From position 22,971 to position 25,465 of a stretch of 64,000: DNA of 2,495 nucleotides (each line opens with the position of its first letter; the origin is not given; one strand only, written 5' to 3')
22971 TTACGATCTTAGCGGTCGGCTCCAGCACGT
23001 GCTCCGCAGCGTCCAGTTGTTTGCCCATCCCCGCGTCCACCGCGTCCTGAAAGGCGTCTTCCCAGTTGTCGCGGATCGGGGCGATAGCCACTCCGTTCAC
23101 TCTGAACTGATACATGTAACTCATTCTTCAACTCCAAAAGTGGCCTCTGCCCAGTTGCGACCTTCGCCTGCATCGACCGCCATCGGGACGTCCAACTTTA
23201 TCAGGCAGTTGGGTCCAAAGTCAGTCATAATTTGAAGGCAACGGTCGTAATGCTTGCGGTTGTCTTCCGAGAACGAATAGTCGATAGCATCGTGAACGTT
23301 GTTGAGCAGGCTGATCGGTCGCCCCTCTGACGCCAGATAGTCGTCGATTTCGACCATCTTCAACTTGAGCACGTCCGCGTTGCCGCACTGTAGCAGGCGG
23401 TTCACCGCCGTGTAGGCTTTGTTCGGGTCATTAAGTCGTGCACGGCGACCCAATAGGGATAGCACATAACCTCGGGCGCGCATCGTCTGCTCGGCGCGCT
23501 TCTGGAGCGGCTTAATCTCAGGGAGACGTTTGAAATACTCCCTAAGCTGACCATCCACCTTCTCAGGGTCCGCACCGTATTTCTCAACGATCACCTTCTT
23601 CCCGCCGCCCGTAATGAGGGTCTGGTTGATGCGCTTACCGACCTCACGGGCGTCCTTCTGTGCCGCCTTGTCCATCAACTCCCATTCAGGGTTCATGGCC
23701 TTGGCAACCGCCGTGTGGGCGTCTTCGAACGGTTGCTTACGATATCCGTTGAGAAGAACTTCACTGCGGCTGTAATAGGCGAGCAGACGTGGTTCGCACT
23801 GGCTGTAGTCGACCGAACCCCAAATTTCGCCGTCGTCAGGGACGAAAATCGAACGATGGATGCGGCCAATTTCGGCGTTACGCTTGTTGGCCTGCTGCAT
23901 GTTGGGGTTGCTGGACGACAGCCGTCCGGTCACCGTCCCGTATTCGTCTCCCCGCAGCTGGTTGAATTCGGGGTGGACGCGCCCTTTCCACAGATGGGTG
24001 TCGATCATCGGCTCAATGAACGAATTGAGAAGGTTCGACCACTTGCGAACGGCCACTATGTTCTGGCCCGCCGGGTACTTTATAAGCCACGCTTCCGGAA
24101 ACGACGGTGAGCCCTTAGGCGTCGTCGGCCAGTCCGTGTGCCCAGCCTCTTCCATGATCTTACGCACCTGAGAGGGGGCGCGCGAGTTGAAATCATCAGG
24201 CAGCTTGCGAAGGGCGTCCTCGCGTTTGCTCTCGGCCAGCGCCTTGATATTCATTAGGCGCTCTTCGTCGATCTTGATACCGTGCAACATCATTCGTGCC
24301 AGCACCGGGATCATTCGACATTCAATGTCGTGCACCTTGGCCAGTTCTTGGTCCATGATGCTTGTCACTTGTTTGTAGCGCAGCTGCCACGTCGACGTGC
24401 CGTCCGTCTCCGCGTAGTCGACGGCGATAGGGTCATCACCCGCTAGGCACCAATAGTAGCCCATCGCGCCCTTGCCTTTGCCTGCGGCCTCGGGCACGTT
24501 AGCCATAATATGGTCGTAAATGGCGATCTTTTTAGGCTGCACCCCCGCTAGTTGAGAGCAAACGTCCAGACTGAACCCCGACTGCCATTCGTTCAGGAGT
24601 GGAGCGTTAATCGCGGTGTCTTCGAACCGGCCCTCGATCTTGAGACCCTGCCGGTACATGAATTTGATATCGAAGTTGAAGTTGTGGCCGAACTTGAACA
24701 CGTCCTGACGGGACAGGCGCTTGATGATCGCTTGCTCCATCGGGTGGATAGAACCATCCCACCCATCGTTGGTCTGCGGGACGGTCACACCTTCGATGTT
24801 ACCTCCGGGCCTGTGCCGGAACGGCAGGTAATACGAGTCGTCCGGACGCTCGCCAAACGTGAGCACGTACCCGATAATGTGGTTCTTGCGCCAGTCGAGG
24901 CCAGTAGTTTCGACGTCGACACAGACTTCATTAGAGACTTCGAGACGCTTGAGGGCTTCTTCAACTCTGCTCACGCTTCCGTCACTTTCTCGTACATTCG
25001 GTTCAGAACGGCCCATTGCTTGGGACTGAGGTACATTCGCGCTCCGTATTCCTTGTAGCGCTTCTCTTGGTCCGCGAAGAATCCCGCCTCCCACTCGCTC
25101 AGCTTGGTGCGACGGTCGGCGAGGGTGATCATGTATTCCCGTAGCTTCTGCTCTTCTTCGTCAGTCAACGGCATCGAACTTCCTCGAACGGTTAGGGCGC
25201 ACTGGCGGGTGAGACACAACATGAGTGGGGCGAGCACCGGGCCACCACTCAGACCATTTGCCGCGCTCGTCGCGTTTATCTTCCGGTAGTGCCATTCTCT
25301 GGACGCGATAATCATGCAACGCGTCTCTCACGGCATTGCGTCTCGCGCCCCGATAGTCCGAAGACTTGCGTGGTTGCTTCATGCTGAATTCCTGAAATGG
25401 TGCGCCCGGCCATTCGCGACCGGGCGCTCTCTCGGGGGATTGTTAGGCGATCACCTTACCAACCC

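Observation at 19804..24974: Complete 2-aminoadenine (Z-base) DNA cluster: HD hydrolase, MazG-like hydrolase, PurZ, dATP/dGTP diphosphohydrolase-like protein and a family-A polymerase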

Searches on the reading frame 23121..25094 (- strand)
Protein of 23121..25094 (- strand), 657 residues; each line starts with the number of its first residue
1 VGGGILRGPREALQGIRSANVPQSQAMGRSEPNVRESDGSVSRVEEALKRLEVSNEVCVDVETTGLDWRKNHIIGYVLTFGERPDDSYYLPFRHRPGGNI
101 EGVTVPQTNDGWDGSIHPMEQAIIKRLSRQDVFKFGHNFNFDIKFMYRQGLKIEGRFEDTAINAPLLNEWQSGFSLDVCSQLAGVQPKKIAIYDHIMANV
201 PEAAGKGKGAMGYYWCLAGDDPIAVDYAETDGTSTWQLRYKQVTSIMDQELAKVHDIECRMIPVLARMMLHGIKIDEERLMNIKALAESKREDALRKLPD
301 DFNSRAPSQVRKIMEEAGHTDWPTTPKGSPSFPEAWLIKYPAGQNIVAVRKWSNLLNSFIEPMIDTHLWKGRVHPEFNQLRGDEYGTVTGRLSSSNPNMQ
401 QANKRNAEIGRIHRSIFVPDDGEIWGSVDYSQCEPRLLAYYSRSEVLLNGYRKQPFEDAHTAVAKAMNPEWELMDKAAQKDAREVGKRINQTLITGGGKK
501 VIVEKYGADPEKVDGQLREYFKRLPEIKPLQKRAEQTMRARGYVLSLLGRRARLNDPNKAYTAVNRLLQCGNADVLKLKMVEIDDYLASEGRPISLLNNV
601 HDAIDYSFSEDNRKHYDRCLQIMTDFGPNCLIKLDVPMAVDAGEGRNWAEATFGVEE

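Call 3: search_protein_families(library=pfam, proteins=[window:23121-25094:-], max_evalue=0.01)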
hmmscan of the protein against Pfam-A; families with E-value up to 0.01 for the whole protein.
window:23121-25094:- (657 aa): 2 families
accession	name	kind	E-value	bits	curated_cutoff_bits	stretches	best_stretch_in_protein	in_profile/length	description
PF00476.26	DNA_pol_A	-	2.2e-52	178.7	34.3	1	292-650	20-381/381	DNA polymerase family A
PF01612.26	DNA_pol_A_exo1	-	2.5e-06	27.8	23.6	1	44-184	10-129/173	3'-5' exonuclease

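Call 4: search_protein_families(library=phrogs, proteins=[window:23121-25094:-], max_evalue=0.001)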
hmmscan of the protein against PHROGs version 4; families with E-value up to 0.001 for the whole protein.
window:23121-25094:- (657 aa): 8 families
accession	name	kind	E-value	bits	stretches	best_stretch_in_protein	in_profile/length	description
phrog_17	-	DNA, RNA and nucleotide metabolism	3.9e-89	301.1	1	40-651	657-1233/1445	DNA polymerase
phrog_12241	-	DNA, RNA and nucleotide metabolism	6.4e-21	75.9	2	53-179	126-244/502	DNA polymerase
phrog_15971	-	DNA, RNA and nucleotide metabolism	2.1e-18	67.7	1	256-650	5-374/376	DNA polymerase I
phrog_5995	-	DNA, RNA and nucleotide metabolism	6.9e-10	39.9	1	509-650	20-177/236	DNA polymerase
phrog_2573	-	DNA, RNA and nucleotide metabolism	8.2e-09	36.1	1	417-650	13-276/336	DNA polymerase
phrog_10285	-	DNA, RNA and nucleotide metabolism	3.5e-06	27.3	0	399-452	32-84/321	DNA polymerase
phrog_9556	-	DNA, RNA and nucleotide metabolism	0.0002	21.5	0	386-402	423-439/441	DNA polymerase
phrog_23226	-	DNA, RNA and nucleotide metabolism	0.00069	19.2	1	385-451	301-367/611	DNA polymerase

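Call 10: search_protein_families(library=ncbifam, proteins=[window:23121-25094:-], max_evalue=0.001)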
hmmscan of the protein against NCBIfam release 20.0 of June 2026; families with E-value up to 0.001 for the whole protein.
window:23121-25094:- (657 aa): 8 families
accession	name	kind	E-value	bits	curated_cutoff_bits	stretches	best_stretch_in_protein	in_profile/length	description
NF038380.1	phage_DpoZ_1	exception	1.6e-84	284.5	500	1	56-652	4-606/607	aminoadenine-incorporating DNA polymerase DpoZ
NF004397.1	PRK05755.1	equivalog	1e-70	239.3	720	1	31-651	293-888/889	DNA polymerase I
TIGR00593.1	pola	equivalog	6.2e-52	177.1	600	1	114-651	361-889/890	DNA polymerase I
NF011539.0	PRK14975.1-3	equivalog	1.6e-46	158.8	640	1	119-650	108-627/628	bifunctional 3'-5' exonuclease/DNA polymerase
NF011540.0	PRK14975.1-4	equivalog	1.7e-32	112.7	601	1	253-641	188-566/576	bifunctional 3'-5' exonuclease/DNA polymerase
NF011541.0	PRK14975.2-1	equivalog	1.5e-23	83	871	1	349-650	325-635/645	bifunctional 3'-5' exonuclease/DNA polymerase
NF011542.0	PRK14975.2-2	equivalog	1.9e-08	33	1061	1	349-577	479-711/802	bifunctional 3'-5' exonuclease/DNA polymerase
NF011543.0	PRK14975.2-3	equivalog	2.6e-07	29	1139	1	386-558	550-722/853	bifunctional 3'-5' exonuclease/DNA polymerase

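Call 17: search_solved_structures(query=window:23121-25094:-, max_evalue=1e-10, show_alignments=1)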
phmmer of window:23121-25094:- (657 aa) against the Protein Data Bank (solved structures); distinct sequences matched with E-value up to 1e-10: 65 (the best 60 are shown).
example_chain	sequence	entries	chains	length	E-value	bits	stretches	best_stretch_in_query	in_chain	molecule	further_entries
8oo6_A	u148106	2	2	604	1.1e-41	146.3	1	123-651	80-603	DNA polymerase I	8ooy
1dpi_A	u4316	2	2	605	1.1e-41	146.3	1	123-651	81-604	DNA POLYMERASE I KLENOW FRAGMENT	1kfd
1d9d_A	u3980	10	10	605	1.1e-41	146.3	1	123-651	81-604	DNA POLYMERASE I | PROTEIN (DNA POLYMERASE I KLENOW FRAGMENT (E.C.2.7.7.7)) | PROTEIN (DNA POLYMERASE I-KLENOW FRAGMENT (E.C.2.7.7.7))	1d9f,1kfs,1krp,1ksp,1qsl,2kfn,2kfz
1kln_A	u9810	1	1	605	2.3e-41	145.2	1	124-651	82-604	PROTEIN (DNA POLYMERASE I KLENOW FRAGMENT (E.C.2.7.7.7))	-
1d8y_A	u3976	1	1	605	2.6e-41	145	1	127-651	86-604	DNA POLYMERASE I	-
7pbk_A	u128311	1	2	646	4.7e-34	121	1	135-652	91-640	DNA polymerase I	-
4xiu_A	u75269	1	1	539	2.6e-27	98.8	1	255-651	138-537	DNA polymerase I, thermostable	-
4n56_A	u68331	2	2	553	2.8e-27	98.7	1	255-651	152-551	DNA polymerase I, thermostable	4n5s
2y1i_A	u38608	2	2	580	2.9e-27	98.6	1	200-651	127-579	DNA POLYMERASE I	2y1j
2ktq_A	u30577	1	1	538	3.8e-27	98.2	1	255-651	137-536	PROTEIN (LARGE FRAGMENT OF DNA POLYMERASE I)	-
4ktq_A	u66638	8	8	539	3.8e-27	98.2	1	255-651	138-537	PROTEIN (LARGE FRAGMENT OF DNA POLYMERASE I) | DNA polymerase I, thermostable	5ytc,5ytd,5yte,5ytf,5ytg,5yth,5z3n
1jxe_A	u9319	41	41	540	3.8e-27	98.2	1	255-651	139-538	TAQ DNA POLYMERASE I | PROTEIN (LARGE FRAGMENT OF DNA POLYMERASE I) | DNA polymerase I, thermostable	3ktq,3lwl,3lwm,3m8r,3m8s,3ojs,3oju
6fbc_A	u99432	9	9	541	3.9e-27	98.2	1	255-651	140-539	DNA polymerase I, thermostable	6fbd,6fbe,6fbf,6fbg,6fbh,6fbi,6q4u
1ktq_A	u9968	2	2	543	3.9e-27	98.2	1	255-651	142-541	DNA POLYMERASE I | PROTEIN (DNA POLYMERASE I)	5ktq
1qtm_A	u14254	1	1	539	4.3e-27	98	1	255-651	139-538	DNA POLYMERASE I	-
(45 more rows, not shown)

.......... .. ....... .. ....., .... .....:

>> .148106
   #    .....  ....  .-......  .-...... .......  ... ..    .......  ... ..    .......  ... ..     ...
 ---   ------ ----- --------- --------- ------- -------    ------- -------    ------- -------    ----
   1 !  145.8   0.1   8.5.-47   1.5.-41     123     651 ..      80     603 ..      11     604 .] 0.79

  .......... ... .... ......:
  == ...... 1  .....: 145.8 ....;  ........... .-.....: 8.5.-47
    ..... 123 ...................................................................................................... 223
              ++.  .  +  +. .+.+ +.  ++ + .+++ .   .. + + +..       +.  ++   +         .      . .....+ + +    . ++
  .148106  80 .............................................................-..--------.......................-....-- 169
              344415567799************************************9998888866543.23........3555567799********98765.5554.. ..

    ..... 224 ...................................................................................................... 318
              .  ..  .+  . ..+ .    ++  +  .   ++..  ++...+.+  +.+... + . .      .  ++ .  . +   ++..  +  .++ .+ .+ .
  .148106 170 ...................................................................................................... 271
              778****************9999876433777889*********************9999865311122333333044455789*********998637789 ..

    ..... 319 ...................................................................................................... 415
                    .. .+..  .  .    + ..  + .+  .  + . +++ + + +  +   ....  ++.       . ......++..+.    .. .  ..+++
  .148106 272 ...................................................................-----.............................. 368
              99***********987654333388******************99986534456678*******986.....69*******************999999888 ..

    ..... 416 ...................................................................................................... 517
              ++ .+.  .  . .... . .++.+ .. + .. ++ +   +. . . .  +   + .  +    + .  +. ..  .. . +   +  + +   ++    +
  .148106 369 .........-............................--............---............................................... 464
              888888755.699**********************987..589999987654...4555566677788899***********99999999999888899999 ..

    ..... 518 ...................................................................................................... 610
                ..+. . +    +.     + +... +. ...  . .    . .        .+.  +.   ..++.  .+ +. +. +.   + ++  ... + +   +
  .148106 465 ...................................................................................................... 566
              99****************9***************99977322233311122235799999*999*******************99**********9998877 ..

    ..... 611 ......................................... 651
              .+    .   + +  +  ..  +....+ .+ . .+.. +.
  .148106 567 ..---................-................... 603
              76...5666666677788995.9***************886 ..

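Call 48: search_dna_similar(query=window:23121-25094:-, collection=phages, mode=protein, max_rows=60, max_evalue=1e-20)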
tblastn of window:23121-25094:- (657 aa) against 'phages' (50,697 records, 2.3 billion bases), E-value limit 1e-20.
Records with a match: 286; places in all: 286; records where one place covers at least 80% of the query: 261.
Best place of each record, by identity: <60% 286.
By first word of the organism name: Pseudomonas 73; Salmonella 50; Vibrio 45; Bacteriophage 21; Acinetobacter 12; Escherichia 12; Bordetella 9; Arthrobacter 8; Stenotrophomonas 5; Bacillus 4; and 25 more.
By host as written in the record: - 59; Pseudomonas aeruginosa 29; Pseudomonas aeruginosa PAO1 22; Salmonella enterica subsp. enterica serovar Enteritidis PT1 14; Bordetella bronchiseptica ATCC 10580 9; Vibrio cholerae 2095 9; Arthrobacter sp. ATCC 21022 8; Vibrio cholerae 7; and 78 more.
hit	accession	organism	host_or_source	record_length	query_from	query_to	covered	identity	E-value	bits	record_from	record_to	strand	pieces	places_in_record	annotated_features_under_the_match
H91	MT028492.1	Ochrobactrum phage vB_OspP_OH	Ochrobactrum sp. POC9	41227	52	654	92%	29.8%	1e-71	259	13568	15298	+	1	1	DNA polymerase I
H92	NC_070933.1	Ochrobactrum phage vB_OspP_OH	Ochrobactrum sp. POC9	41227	52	654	92%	29.8%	1e-71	259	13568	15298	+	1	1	DNA polymerase I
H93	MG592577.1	Vibrio phage 1.207.B._10N.222.51.C2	Vibrio breoganii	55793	15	656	98%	27.1%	5e-45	179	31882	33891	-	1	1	hypothetical protein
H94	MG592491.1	Vibrio phage 1.117.O._10N.261.45.E9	Vibrio breoganii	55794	15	656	98%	27.1%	5e-45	179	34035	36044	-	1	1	hypothetical protein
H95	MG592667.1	Vibrio phage 2.117.O._10N.261.45.E9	Vibrio breoganii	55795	15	656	98%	27.1%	5e-45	179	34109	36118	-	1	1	hypothetical protein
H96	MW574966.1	phage 023Pt_psg01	unknown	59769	46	650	92%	27.9%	5e-49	191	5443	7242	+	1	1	DNA polymerase A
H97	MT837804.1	Bacteriophage sp.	human fecal samples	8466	26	651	95%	26.6%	3e-42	170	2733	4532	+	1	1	record has no annotation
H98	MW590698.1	Acinetobacter phage 53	Acinetobacter baumannii WHG40137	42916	32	652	95%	26.8%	8e-37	154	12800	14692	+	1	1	record has no annotation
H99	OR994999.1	Acinetobacter phage pB23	Acinetobacter baumannii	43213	32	652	95%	26.8%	8e-37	154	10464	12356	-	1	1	hypothetical protein (x2)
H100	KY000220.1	Bordetella phage FP1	Bordetella bronchiseptica ATCC 10580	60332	47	651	92%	27.3%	5e-42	170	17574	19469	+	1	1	DNA polymerase I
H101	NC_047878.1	Bordetella phage FP1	Bordetella bronchiseptica ATCC 10580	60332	47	651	92%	27.3%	5e-42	170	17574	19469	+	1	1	DNA polymerase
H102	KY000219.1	Bordetella phage CN2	Bordetella bronchiseptica ATCC 10580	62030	47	651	92%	27.3%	7e-42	169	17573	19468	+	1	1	putative DNA polymerase A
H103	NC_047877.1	Bordetella phage CN2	Bordetella bronchiseptica ATCC 10580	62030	47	651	92%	27.3%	7e-42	169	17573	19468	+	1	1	DNA polymerase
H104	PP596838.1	Pseudomonas phage PC1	Pseudomonas aeruginosa PAO1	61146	48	651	92%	27.2%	1e-41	169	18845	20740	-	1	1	DNA polymerase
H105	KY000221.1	Bordetella phage CN1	Bordetella bronchiseptica ATCC 10580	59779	47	651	92%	27.1%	9e-42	169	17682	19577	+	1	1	DNA polymerase I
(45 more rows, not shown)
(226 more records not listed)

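Call 67: find_related_loci(query=A6, collection=viral_contigs, flank=7000)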
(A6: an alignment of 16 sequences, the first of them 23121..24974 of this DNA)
Query A6 (617 aa) in viral_contigs; peptide patterns used: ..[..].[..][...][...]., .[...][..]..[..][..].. (x = any residue, [..] = any of these).
600 stretches matched a pattern (row limit reached: there are more); 569 encode a relative of the query (tblastn E <= 1e-3); the best 80 are kept; 80 distinct loci.
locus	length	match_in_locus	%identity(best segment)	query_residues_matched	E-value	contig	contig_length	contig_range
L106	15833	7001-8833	57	1-613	0e+0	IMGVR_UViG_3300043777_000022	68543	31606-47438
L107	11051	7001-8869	53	3-617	0e+0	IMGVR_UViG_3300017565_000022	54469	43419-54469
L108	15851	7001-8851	54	4-617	0e+0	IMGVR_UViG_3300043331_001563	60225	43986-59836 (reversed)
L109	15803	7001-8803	54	6-614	0e+0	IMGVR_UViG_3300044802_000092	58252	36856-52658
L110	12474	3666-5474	52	4-614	0e+0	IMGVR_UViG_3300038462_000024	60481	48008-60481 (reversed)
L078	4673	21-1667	57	77-617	0e+0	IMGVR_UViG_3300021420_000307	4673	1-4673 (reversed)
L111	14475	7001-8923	52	3-617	0e+0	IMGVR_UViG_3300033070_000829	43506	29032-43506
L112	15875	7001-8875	51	4-617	0e+0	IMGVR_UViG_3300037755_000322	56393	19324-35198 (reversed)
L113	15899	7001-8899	49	4-614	0e+0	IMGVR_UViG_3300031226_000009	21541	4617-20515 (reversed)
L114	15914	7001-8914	49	2-617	0e+0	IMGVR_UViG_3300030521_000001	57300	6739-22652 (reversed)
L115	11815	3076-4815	47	1-614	0e+0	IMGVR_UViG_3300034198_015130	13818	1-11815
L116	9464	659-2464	46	2-614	0e+0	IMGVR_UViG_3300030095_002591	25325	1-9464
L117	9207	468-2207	47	1-614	7e-180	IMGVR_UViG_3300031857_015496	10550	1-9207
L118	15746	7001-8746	47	1-616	4e-178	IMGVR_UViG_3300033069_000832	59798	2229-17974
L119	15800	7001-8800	45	4-614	2e-176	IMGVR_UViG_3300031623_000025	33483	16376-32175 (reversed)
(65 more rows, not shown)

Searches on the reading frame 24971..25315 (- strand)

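Call 3: search_protein_families(library=pfam, proteins=[window:24971-25315:-], max_evalue=0.01)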
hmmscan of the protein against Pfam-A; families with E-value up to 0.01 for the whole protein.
window:24971-25315:- (114 aa): 0 families

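Call 4: search_protein_families(library=phrogs, proteins=[window:24971-25315:-], max_evalue=0.001)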
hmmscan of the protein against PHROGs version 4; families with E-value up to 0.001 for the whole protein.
window:24971-25315:- (114 aa): 1 family
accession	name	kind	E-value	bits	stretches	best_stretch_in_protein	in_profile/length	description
phrog_7521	-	unknown function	4.8e-06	27.9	1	73-107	29-63/66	-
